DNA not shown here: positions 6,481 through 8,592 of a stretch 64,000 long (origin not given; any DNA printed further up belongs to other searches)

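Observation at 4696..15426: IclR-controlled catabolic operon with an unusual enzyme set: Gfo/Idh/MocA + ALS-like ThDP enzyme + split transketolase + IlvD/EDD dehydratase + sugar ABC importer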

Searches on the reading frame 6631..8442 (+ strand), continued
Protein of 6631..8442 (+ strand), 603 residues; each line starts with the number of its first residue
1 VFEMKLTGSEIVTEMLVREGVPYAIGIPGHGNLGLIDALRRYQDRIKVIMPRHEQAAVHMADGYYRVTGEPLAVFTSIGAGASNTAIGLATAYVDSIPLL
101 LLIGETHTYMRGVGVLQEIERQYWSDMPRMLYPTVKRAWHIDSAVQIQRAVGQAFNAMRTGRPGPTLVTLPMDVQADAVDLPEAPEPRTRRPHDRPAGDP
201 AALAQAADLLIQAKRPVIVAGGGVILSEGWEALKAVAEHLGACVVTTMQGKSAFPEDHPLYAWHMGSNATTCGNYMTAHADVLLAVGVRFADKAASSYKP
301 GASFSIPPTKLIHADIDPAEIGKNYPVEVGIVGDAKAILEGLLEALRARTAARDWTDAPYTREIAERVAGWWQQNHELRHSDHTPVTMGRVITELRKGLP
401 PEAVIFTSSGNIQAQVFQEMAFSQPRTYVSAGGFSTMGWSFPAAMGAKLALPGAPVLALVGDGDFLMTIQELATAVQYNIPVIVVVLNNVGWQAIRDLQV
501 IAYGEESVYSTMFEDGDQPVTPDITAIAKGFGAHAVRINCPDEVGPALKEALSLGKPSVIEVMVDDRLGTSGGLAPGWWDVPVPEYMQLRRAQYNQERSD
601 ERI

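Call 40: find_encoding_contigs(protein=P0093, flank=10000, max_places=1)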
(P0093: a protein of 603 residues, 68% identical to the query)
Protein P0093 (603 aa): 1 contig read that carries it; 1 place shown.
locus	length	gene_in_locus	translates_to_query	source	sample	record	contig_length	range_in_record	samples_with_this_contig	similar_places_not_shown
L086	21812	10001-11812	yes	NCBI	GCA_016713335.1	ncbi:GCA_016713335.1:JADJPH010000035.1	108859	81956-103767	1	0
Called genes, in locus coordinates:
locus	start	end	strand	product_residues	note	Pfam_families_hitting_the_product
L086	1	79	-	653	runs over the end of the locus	-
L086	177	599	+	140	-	-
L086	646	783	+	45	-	-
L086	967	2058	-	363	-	PF13289:SIR2_2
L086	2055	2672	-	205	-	PF03781:FGE-sulfatase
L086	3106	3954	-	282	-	PF01223:Endonuclease_NS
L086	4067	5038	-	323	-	PF00532:Peripla_BP_1, PF13407:Peripla_BP_4, PF13377:Peripla_BP_3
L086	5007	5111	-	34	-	-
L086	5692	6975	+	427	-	PF13343:SBP_bac_6 (faint), PF01547:SBP_bac_1, PF13416:SBP_bac_8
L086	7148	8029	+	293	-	PF00528:BPD_transp_1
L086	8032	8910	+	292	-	PF00528:BPD_transp_1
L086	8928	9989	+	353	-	PF01408:GFO_IDH_MocA, PF22725:GFO_IDH_MocA_C3, PF02894:GFO_IDH_MocA_C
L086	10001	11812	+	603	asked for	PF02776:TPP_enzyme_N, PF00205:TPP_enzyme_M, PF02775:TPP_enzyme_C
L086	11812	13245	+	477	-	PF00171:Aldedh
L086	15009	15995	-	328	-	PF08220:HTH_DeoR (weak), PF08279:HTH_11, PF13280:WYL, PF25583:WCX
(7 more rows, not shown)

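Call 41: find_encoding_contigs(protein=P0055, flank=10000, max_places=1)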
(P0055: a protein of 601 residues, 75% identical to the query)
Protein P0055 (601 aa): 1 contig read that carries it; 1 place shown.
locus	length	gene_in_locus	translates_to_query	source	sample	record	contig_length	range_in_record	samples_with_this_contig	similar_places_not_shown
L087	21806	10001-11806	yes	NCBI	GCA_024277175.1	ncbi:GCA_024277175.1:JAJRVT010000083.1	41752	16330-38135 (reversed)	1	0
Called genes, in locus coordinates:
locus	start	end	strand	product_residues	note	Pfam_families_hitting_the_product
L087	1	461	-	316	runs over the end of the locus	PF19300:BPD_transp_1_N, PF00528:BPD_transp_1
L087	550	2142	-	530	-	PF00496:SBP_bac_5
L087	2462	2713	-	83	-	PF02597:ThiS (weak)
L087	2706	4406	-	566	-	PF02730:AFOR_N, PF01314:AFOR_C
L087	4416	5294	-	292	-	PF00528:BPD_transp_1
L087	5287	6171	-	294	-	PF00528:BPD_transp_1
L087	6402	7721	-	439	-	PF01547:SBP_bac_1, PF13416:SBP_bac_8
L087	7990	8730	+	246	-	PF09339:HTH_IclR, PF01614:IclR_C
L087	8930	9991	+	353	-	PF01408:GFO_IDH_MocA, PF22725:GFO_IDH_MocA_C3, PF02894:GFO_IDH_MocA_C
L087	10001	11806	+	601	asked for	PF02776:TPP_enzyme_N, PF00205:TPP_enzyme_M, PF02775:TPP_enzyme_C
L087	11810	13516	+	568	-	PF00920:ILVD_EDD_N, PF24877:ILV_EDD_C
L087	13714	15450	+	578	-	PF08220:HTH_DeoR, PF08279:HTH_11 (weak), PF13338:AbiEi_4 (faint), PF00532:Peripla_BP_1, PF13407:Peripla_BP_4, PF00455:DeoRC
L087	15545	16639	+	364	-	PF14486:DUF4432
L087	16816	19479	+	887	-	PF01074:Glyco_hydro_38N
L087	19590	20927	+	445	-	PF01547:SBP_bac_1, PF13416:SBP_bac_8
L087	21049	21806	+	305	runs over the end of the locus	PF00528:BPD_transp_1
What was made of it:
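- In L087 the ALDH' is replaced by an aldehyde:ferredoxin oxidoreductase (call 41).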

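Call 43: search_protein_families(library=pfam, proteins=[L079:2506-3207:+, L079:3220-4164:+, L079:5378-6391:+, L079:6461-8008:+, L079:7974-8963:+, L079:8956-9609:+, L079:14555-16231:+, L063:1711-3387:+, L071:7192-8160:+, L079:16770-17636:+])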
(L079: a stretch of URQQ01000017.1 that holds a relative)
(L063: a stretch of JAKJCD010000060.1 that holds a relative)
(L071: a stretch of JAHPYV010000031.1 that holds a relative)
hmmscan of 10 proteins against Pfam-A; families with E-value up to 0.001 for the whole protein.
L079:2506-3207:+ (233 aa): 2 families
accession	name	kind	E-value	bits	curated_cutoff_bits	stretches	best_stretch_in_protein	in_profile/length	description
PF07729.17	FCD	-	1.3e-22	80.9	24.3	1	101-221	1-123/125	FCD domain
PF00392.27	GntR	-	3e-19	68.9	27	1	17-76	5-64/64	Bacterial regulatory proteins, gntR family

L079:3220-4164:+ (314 aa): 10 families
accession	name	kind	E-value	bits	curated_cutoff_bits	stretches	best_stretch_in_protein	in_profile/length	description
PF01370.27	Epimerase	-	7.5e-40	137.3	20.9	1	6-234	2-227/240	NAD dependent epimerase/dehydratase family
PF16363.11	GDP_Man_Dehyd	-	1e-34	121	27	1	6-257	1-261/332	GDP-mannose 4,6 dehydratase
PF01073.25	3Beta_HSD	-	3.3e-19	69.4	22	1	7-233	2-230/280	3-beta hydroxysteroid dehydrogenase/isomerase family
PF07993.18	NAD_binding_4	-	8.9e-15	55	20.1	1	7-226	1-256/258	Male sterility protein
PF02719.21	Polysacc_synt_2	-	8.4e-14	51.9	20.2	1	6-126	2-129/293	Polysaccharide biosynthesis protein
PF13460.12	NAD_binding_10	-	2.8e-12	47.3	27.2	1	9-162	1-131/184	NAD(P)H-binding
PF04321.23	RmlD_sub_bind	-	6.9e-11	42.2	27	1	6-162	4-135/287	RmlD substrate binding domain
PF05368.20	NmrA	-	2.2e-09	37.8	27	1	6-126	6-108/298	NmrA-like family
PF08659.16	KR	-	1.9e-05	25.1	22.6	1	5-84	3-90/180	KR domain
PF00106.31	adh_short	-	0.00023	21.1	26.6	1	6-68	4-65/195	short chain dehydrogenase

L079:5378-6391:+ (337 aa): 2 families
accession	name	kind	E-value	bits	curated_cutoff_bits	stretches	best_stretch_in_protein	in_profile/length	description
PF13407.12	Peripla_BP_4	-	2.4e-55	188.3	35.1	1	47-303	1-258/258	Periplasmic binding protein domain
PF00532.27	Peripla_BP_1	-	4.3e-08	33.4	22.2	1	47-256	4-209/281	Periplasmic binding proteins and sugar binding domain of LacI family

L079:6461-8008:+ (515 aa): 4 families
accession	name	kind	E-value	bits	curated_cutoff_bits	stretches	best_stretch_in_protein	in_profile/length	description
PF00005.33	ABC_tran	-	1e-53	182.1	25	2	29-179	1-137/137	ABC transporter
PF13555.12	AAA_29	-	2.3e-05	24.5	27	1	29-67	12-50/61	P-loop containing region of AAA domain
PF03193.22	RsgA_GTPase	-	0.00016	22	30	0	27-62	95-129/174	RsgA GTPase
PF13304.12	AAA_21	-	0.00094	19.8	27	0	42-59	2-19/304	AAA domain, putative AbiEii toxin, Type IV TA system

L079:7974-8963:+ (329 aa): 1 family
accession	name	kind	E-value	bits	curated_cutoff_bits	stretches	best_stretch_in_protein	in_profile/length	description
PF02653.21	BPD_transp_2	-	7.2e-37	127.4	26.8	1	48-319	1-269/269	Branched-chain amino acid transport system / permease component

L079:8956-9609:+ (217 aa): 2 families
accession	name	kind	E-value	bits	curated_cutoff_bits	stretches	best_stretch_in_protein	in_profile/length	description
PF03358.20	FMN_red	-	3.9e-32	111.4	24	1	13-163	1-149/152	NADPH-dependent FMN reductase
PF02525.22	Flavodoxin_2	-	4.6e-08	33.4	27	1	13-125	1-116/198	Flavodoxin-like fold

L079:14555-16231:+ (558 aa): 4 families
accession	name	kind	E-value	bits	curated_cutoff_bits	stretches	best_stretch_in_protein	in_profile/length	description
PF00015.26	MCPsignal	-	6.7e-38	130.7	34.6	1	368-523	2-171/172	Methyl-accepting chemotaxis protein (MCP) signalling domain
PF00672.30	HAMP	-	3.6e-14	53.3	25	1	209-258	2-51/53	HAMP domain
PF12729.13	4HB_MCP_1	-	1.8e-13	50.9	27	1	7-176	1-173/181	Four helix bundle sensory module for signal transduction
PF18947.5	HAMP_2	-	0.00013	22.3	24.3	0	262-299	24-61/67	HAMP domain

L063:1711-3387:+ (558 aa): 1 family
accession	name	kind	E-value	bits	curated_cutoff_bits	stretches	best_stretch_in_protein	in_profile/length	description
PF00496.27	SBP_bac_5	-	1.6e-89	301.1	32.4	1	92-482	3-367/368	Bacterial extracellular solute-binding proteins, family 5 Middle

L071:7192-8160:+ (322 aa): 1 family
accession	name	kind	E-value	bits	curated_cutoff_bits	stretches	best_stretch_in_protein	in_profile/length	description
PF01557.24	FAA_hydrolase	-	7.4e-76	255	23.9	1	114-318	2-213/214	Fumarylacetoacetate (FAA) hydrolase C-terminal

L079:16770-17636:+ (288 aa): 8 families
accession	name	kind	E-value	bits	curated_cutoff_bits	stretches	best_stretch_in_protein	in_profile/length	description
PF01739.24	CheR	-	1.2e-55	188.5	27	1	78-261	1-187/195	CheR methyltransferase, SAM binding domain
PF08242.18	Methyltransf_12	-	5.4e-09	37.1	30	1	114-245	4-98/98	Methyltransferase domain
PF03705.20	CheR_N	-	1.7e-07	31.3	27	1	13-63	2-53/53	CheR methyltransferase, all-alpha domain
PF13847.12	Methyltransf_31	-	2.1e-07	31.2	27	0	114-158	11-46/145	Methyltransferase domain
PF13649.12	Methyltransf_25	-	1.8e-06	29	27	0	193-243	40-97/97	Methyltransferase domain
PF13489.12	Methyltransf_23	-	2.3e-05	24.6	27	1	127-247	36-116/164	Methyltransferase domain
PF08241.18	Methyltransf_11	-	2.5e-05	25.3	21.2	0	177-247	21-95/95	Methyltransferase domain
PF03848.20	TehB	-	0.00042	20.2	20.4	1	206-250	91-135/193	Tellurite resistance protein TehB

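Call 44: search_protein_families(library=pfam, proteins=[L054:8655-10004:+, L054:7617-8603:+, L054:5133-7544:+, L054:13427-15067:+, L054:15436-16575:+, L054:16595-17695:+, L047:5626-7581:-, L047:7800-8249:+, L047:11863-13038:-, L047:13166-14173:+])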
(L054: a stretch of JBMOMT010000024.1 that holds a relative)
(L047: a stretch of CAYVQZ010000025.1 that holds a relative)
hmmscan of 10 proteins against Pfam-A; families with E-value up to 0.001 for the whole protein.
L054:8655-10004:+ (449 aa): 2 families
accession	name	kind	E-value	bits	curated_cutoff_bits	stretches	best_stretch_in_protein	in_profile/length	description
PF13347.12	MFS_2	-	7e-91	305.3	27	1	14-432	1-427/427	MFS/sugar transport protein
PF07690.21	MFS_1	-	1.7e-23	83.6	33.4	1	23-379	13-346/347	Major Facilitator Superfamily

L054:7617-8603:+ (328 aa): 5 families
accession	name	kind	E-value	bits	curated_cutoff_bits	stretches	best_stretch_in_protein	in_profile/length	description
PF02824.27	TGS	-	8.4e-18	64.6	22.2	1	256-326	1-58/60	TGS domain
PF01926.29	MMR_HSR1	-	4.5e-17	62.6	21.9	1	82-174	1-97/113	50S ribosome-binding GTPase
PF02421.24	FeoB_N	-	4.2e-07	30.1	27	1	82-135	2-55/156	Ferrous iron transport protein B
PF00009.33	GTP_EFTU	-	6.6e-05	23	26.5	0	124-212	66-134/188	Elongation factor Tu GTP binding domain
PF13191.12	AAA_16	-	0.00088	20.2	32.6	0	74-106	17-50/167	AAA ATPase domain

L054:5133-7544:+ (803 aa): 1 family
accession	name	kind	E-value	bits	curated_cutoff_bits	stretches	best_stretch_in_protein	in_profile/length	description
PF00294.29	PfkB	-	8.6e-19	68.4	25.8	1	541-784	34-297/302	pfkB family carbohydrate kinase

L054:13427-15067:+ (546 aa): 3 families
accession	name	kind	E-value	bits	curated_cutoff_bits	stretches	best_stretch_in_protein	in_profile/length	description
PF07167.19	PhaC_N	-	1.4e-63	214.1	23.7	1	60-227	1-172/173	Poly-beta-hydroxybutyrate polymerase (PhaC) N-terminus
PF00561.26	Abhydrolase_1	-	1.3e-15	58.2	25.8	1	222-473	18-244/245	alpha/beta hydrolase fold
PF11339.14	DUF3141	-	6.9e-05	22.1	29.7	1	330-449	198-319/582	Protein of unknown function (DUF3141)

L054:15436-16575:+ (379 aa): 5 families
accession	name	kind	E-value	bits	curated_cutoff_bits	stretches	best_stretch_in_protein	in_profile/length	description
PF00561.26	Abhydrolase_1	-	1.5e-13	51.4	25.8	1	114-353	24-238/245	alpha/beta hydrolase fold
PF12146.15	Hydrolase_4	-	8e-09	35.6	27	1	109-200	23-116/239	Serine aminopeptidase, S33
PF07167.19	PhaC_N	-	3.6e-06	27.2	23.7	1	55-113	117-173/173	Poly-beta-hydroxybutyrate polymerase (PhaC) N-terminus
PF11339.14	DUF3141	-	2.4e-05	23.6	29.7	1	112-356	95-341/582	Protein of unknown function (DUF3141)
PF06850.17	PHB_depo_C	-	0.00066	19.6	27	1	282-374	102-199/203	PHB de-polymerase C-terminus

L054:16595-17695:+ (366 aa): 2 families
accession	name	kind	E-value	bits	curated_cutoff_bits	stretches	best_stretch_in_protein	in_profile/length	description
PF08545.16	ACP_syn_III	-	2.1e-12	47.2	24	1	128-209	1-80/80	3-Oxoacyl-[acyl-carrier-protein (ACP)] synthase III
PF08541.16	ACP_syn_III_C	-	1.9e-11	44.4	26.6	1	279-361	7-90/90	3-Oxoacyl-[acyl-carrier-protein (ACP)] synthase III C terminal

L047:5626-7581:- (651 aa): 5 families
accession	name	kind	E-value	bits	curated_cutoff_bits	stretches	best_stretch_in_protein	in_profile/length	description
PF03781.23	FGE-sulfatase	-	8.5e-63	212.8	23.3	1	414-645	2-255/255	Sulfatase-modifying factor enzyme 1-like domain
PF00069.31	Pkinase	-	7.6e-51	173.5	31.7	1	75-331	1-253/263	Protein kinase domain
PF07714.23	PK_Tyr_Ser-Thr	-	4.5e-35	121.6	23.1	1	77-282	3-209/258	Protein tyrosine and serine/threonine kinase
PF03109.22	ABC1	-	6.2e-06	26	22.9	1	148-221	143-216/244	ABC1 atypical kinase-like domain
PF01636.29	APH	-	0.00023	21.4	23.2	0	188-210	165-187/239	Phosphotransferase enzyme family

L047:7800-8249:+ (149 aa): 1 family
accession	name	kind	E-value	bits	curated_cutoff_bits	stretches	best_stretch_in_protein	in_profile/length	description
PF09424.15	YqeY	-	1.6e-25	90.3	27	1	4-146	1-143/143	Yqey-like protein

L047:11863-13038:- (391 aa): 2 families
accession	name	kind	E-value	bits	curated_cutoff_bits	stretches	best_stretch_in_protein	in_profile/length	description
PF00557.29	Peptidase_M24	-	2.2e-28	99.9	23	1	161-373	2-208/208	Metallopeptidase family M24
PF01321.24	Creatinase_N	-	6.1e-11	43.4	22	1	10-148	1-123/128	Creatinase/Prolidase N-terminal domain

L047:13166-14173:+ (335 aa): 3 families
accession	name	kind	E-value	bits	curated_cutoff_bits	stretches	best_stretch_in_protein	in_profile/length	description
PF00781.29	DAGK_cat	-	1.1e-17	64.2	23.6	1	25-141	3-120/125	Diacylglycerol kinase catalytic domain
PF00609.24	DAGK_acc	-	2e-16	61.2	27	1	160-313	2-157/158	Diacylglycerol kinase accessory domain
PF19279.4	YegS_C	-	9.3e-06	25.9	27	1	231-319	54-144/158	YegS C-terminal NAD kinase beta sandwich-like domain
